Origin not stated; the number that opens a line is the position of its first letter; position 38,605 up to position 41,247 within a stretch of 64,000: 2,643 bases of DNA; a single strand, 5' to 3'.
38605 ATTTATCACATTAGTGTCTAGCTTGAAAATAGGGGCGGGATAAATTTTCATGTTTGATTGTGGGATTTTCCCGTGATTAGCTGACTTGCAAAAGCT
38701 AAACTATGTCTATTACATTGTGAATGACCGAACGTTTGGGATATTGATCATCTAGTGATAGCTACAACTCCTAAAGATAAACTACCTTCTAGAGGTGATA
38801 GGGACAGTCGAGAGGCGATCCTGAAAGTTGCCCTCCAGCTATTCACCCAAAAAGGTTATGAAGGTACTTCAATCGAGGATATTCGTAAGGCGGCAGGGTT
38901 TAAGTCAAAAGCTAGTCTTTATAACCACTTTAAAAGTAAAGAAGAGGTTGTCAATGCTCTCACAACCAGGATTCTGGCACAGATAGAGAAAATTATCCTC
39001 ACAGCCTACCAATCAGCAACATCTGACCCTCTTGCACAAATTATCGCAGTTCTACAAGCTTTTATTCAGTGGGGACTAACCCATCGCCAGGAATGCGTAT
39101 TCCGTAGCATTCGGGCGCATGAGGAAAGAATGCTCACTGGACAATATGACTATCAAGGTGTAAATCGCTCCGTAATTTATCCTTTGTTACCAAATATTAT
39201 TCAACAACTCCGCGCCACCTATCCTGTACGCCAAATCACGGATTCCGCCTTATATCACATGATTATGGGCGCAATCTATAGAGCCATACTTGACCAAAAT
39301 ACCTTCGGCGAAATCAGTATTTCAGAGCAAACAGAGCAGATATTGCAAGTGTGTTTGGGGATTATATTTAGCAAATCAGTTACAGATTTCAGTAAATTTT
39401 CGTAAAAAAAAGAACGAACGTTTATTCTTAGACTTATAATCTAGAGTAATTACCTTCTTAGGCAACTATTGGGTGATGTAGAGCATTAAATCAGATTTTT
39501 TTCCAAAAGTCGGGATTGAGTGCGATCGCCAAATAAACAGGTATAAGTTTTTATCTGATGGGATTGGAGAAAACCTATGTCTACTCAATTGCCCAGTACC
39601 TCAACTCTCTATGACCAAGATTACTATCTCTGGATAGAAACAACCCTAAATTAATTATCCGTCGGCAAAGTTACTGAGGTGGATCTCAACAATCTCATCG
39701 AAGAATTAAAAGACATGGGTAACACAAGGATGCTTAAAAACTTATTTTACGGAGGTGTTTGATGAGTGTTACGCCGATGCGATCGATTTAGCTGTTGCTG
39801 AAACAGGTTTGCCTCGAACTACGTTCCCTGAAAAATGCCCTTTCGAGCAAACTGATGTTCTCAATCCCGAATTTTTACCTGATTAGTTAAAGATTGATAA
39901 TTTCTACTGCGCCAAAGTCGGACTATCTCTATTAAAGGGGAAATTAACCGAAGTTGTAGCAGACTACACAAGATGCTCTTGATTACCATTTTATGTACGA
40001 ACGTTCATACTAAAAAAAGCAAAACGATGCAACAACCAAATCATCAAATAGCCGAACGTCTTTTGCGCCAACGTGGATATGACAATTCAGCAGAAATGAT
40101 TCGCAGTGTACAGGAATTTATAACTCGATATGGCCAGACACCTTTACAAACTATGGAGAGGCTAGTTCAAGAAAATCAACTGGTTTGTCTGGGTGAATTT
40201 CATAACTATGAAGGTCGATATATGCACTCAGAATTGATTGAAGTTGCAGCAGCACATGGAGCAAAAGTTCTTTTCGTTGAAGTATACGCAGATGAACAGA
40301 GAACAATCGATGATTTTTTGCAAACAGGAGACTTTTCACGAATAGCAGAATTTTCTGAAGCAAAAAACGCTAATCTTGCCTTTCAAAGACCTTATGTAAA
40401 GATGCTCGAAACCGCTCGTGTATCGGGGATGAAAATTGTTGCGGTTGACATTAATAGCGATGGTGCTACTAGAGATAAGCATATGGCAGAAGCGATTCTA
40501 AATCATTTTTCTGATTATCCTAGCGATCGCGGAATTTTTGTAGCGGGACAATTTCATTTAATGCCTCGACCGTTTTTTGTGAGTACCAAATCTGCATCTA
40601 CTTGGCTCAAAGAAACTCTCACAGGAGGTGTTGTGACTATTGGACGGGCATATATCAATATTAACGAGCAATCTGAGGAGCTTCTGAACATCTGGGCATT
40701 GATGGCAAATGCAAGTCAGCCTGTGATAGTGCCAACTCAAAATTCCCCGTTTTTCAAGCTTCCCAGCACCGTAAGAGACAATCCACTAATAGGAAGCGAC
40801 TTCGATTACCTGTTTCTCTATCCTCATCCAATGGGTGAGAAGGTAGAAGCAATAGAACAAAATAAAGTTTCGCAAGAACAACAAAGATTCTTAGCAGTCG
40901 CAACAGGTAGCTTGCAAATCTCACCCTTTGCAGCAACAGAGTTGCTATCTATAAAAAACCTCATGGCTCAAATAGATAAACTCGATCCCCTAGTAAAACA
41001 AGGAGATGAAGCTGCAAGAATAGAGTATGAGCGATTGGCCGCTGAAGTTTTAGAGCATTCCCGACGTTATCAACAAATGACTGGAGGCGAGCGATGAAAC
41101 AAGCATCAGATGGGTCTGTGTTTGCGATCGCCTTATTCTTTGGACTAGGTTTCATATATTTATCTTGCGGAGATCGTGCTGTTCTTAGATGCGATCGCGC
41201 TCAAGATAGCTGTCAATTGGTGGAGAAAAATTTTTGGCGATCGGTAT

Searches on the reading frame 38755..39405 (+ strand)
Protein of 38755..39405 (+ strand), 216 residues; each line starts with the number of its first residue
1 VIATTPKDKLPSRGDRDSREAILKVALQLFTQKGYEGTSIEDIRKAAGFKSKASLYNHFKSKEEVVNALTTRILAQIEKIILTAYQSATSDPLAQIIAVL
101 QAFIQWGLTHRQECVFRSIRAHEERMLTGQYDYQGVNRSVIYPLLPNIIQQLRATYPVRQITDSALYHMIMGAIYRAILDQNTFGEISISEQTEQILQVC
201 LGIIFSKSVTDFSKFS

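Call 75: search_protein_families(library=ncbifam, proteins=[window:38755-39405:+], max_evalue=1e-8)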
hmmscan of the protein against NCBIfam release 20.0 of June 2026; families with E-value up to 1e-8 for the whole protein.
window:38755-39405:+ (216 aa): 8 families
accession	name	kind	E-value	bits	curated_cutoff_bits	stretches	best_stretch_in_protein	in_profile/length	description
NF041196.1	ScbR_bind_reg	equivalog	8.2e-13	48.9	150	1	18-106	7-93/191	ScbR family autoregulator-binding transcription factor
NF007949.0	PRK10668.1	equivalog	1.3e-11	44.4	271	1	16-119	10-112/216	multidrug efflux transporter transcriptional repressor AcrR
TIGR03968.1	mycofact_TetR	equivalog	3.5e-11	43.1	224.9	1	13-82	5-73/190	mycofactocin system transcriptional regulator MftR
NF050111.1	TransRegSACE7040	equivalog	5.8e-11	42.6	250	1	18-112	2-94/186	SACE_7040 family transcriptional regulator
NF051852.1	efflux_TF_MtrR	exception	6.7e-11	42.4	280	1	18-100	11-92/205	multidrug efflux system transcriptional repressor MtrR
NF037937.1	septum_RefZ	equivalog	1.6e-10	41.2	180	1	19-112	1-94/195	forespore capture DNA-binding protein RefZ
NF053731.1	TransRegFasRMycb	equivalog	1.7e-10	41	330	1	16-106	9-98/199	HTH-type transcriptional activator FasR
TIGR03613.1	RutR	equivalog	1.8e-09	37.7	368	1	17-105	8-93/202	pyrimidine utilization regulatory protein R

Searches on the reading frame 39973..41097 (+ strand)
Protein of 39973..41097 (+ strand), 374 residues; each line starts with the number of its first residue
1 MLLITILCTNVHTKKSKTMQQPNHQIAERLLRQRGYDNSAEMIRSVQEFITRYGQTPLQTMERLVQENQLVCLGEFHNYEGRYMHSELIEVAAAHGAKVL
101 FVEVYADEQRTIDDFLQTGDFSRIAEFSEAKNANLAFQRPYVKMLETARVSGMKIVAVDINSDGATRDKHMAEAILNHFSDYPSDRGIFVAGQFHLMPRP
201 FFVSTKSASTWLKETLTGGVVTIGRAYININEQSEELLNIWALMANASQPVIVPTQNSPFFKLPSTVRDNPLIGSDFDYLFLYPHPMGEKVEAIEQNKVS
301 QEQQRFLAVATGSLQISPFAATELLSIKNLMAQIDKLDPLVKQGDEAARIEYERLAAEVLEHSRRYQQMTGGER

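Call 9: search_protein_families(library=pfam, proteins=[window:39973-41097:+])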
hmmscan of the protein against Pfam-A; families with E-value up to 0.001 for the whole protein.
window:39973-41097:+ (374 aa): 1 family
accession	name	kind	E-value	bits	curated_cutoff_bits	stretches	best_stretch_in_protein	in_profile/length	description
PF04187.18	Cofac_haem_bdg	-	1.8e-06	28.5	27.7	0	65-162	5-107/213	Haem-binding uptake, Tiki superfamily, ChaN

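Call 75: search_protein_families(library=ncbifam, proteins=[window:39973-41097:+], max_evalue=1e-8)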
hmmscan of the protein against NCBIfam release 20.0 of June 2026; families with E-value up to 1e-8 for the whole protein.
window:39973-41097:+ (374 aa): 0 families
